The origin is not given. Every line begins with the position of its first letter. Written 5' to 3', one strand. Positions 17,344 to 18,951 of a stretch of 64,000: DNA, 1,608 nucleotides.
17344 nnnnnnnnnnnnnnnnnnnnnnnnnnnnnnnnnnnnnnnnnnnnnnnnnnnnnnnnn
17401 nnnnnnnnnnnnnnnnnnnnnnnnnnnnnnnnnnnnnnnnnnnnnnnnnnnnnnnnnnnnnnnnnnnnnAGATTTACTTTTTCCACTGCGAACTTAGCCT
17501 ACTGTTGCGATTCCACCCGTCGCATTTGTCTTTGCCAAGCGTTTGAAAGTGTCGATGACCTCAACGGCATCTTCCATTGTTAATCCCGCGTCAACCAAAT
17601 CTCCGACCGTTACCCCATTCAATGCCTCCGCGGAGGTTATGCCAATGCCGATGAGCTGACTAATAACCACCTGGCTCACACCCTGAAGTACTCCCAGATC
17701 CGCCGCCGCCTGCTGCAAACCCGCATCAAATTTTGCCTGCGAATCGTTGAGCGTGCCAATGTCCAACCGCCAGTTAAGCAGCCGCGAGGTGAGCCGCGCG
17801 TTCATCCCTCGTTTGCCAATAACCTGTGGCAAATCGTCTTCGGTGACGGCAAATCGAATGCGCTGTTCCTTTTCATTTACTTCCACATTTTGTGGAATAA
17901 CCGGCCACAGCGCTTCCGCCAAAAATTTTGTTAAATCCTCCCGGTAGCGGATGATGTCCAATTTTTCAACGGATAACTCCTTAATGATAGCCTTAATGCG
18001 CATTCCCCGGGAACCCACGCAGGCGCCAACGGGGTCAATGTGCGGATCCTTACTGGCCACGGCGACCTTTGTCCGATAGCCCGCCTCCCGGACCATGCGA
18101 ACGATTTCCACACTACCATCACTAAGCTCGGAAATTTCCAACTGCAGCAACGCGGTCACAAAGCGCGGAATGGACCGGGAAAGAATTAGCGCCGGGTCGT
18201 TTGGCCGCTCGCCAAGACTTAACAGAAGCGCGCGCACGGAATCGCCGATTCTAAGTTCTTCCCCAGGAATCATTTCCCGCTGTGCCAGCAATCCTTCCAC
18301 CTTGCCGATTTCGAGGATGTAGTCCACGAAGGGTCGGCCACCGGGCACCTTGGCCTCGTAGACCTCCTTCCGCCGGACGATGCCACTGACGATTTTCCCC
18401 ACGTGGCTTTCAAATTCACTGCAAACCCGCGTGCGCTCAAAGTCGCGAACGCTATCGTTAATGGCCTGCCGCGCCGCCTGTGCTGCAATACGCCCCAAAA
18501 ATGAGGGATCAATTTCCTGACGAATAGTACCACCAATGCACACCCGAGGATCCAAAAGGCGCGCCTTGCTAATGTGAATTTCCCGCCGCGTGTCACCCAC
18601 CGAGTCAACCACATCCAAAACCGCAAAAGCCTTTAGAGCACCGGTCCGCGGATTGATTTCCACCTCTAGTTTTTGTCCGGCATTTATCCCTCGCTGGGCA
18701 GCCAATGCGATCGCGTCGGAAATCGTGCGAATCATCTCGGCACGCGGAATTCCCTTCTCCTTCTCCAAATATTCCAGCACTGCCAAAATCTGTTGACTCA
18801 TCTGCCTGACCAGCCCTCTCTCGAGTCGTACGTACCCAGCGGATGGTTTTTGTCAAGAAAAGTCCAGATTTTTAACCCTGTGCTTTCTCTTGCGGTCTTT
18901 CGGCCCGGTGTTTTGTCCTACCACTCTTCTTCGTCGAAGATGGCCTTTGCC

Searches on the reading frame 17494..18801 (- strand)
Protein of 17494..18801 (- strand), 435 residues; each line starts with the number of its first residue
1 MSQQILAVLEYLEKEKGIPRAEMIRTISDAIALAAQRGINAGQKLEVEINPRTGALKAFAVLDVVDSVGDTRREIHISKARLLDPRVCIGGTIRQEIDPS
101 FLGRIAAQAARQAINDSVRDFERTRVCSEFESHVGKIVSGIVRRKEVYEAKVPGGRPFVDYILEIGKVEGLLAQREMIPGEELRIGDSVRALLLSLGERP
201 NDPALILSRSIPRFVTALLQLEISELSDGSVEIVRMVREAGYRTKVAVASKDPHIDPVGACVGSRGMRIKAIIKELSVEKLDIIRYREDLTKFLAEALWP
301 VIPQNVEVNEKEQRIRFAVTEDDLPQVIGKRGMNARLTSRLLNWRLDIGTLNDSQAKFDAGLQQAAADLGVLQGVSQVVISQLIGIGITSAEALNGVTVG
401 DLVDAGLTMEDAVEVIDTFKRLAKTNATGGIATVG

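Call 13: find_related_loci(query=window:17494-18801:-, collection=genome_contigs, flank=6000)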
Query window:17494-18801:- (435 aa) in genome_contigs; peptide patterns used: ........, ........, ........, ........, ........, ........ (x = any residue, [..] = any of these).
248 stretches matched a pattern; 56 encode a relative of the query (tblastn E <= 1e-3); 56 distinct loci.
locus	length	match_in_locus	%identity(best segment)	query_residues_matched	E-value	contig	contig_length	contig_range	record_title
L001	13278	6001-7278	95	1-426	0e+0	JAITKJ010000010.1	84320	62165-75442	MAG: Puniceicoccales bacterium isolate Pcl387_bin45 k119_341064, whole genome shotgun sequence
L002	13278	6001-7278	88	1-426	0e+0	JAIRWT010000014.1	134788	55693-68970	MAG: Puniceicoccales bacterium isolate Gsp477_bin122 k119_6297099, whole genome shotgun sequence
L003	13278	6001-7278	89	1-426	0e+0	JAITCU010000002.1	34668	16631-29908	MAG: Puniceicoccales bacterium isolate Nm470_bin100 k119_5889, whole genome shotgun sequence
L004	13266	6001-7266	49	1-435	4e-124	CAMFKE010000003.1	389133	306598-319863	MAG: uncultured Opitutae bacterium isolate SRR12456167_bin.5_metaWRAP_v1.3_MAG genome assembly, contig: ERZ12289971.6, w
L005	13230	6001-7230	43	1-420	6e-107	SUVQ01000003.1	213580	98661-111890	MAG: Verrucomicrobia bacterium isolate SIG76 NODE_157_length_213580_cov_26.826931, whole genome shotgun sequence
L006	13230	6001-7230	43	1-420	2e-106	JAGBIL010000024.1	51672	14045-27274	MAG: Opitutales bacterium isolate RGIG9148 Water_deer_Rectum.Co__c870781, whole genome shotgun sequence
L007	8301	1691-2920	42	1-420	6e-106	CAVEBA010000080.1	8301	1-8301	Sphaerochaetaceae bacterium isolate H07675-L1_cleanbin_000037 genome assembly, contig: Spades_H07675-L1_contig_6807, who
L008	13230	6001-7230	43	1-420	3e-106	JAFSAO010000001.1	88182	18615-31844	MAG: Opitutales bacterium isolate RGIG2967 Goat_Rectum-1__c16, whole genome shotgun sequence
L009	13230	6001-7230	43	1-420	6e-106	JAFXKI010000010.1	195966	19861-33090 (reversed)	MAG: Opitutales bacterium isolate RGIG6493 Sheep_Rectum.Co__c2394798, whole genome shotgun sequence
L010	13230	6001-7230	43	1-420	3e-106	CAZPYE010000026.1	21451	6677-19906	MAG TPA_asm: uncultured Enterobacteriaceae bacterium isolate SRP315200_co1_18 genome assembly, contig: NODE_4328_length_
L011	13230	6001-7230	43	1-420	4e-105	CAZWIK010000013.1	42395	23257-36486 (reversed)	MAG TPA_asm: uncultured Enterobacteriaceae bacterium isolate SRP222994_co1_52 genome assembly, contig: NODE_1559_length_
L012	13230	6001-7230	42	1-420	1e-104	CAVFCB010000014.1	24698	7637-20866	Bacteroidaceae bacterium isolate H07607-L1_cleanbin_000010 genome assembly, contig: Spades_H07607-L1_contig_615, whole g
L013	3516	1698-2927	42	1-420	2e-105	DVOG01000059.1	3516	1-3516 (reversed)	MAG TPA_asm: Candidatus Spyradosoma merdigallinarum isolate 10669 MalCec3__C152990_L3516_SRR2134650, whole genome shotgu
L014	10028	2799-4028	41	1-420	7e-95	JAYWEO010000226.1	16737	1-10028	MAG: Prosthecobacter sp. isolate GL98_DN_concoct_155 GL98_DN_concoct_155_225, whole genome shotgun sequence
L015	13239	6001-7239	40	1-423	2e-94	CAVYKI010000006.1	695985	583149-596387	MAG: uncultured Verrucomicrobiae bacterium isolate MFD01275.bin.2.132 genome assembly, contig: contig_2777, whole genome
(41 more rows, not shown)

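Call 80: find_encoding_contigs(protein=window:17494-18801:-, flank=1000, max_places=3)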
Protein window:17494-18801:- (435 aa): 1 contig read that carries it; 1 place shown.
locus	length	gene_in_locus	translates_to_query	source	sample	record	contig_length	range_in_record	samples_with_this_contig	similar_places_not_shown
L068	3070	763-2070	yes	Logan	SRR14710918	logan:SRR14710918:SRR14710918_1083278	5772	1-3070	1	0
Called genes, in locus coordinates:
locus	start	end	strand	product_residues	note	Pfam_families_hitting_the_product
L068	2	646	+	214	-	?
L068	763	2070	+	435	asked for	PF08529:NusA_N, PF13184:KH_NusA_1st, PF26594:KH_NusA_2nd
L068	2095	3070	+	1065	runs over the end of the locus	PF04760:IF2_N (weak), PF00009:GTP_EFTU, PF01926:MMR_HSR1, PF22042:EF-G_D2, PF03144:GTP_EFTU_D2 (faint), PF11987:IF-2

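Call 82: search_protein_families(library=pfam, proteins=[L001:4110-5660:-], max_evalue=0.01)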
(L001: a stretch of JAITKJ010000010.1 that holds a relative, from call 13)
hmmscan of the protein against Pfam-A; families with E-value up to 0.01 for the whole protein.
L001:4110-5660:- (516 aa): 0 families
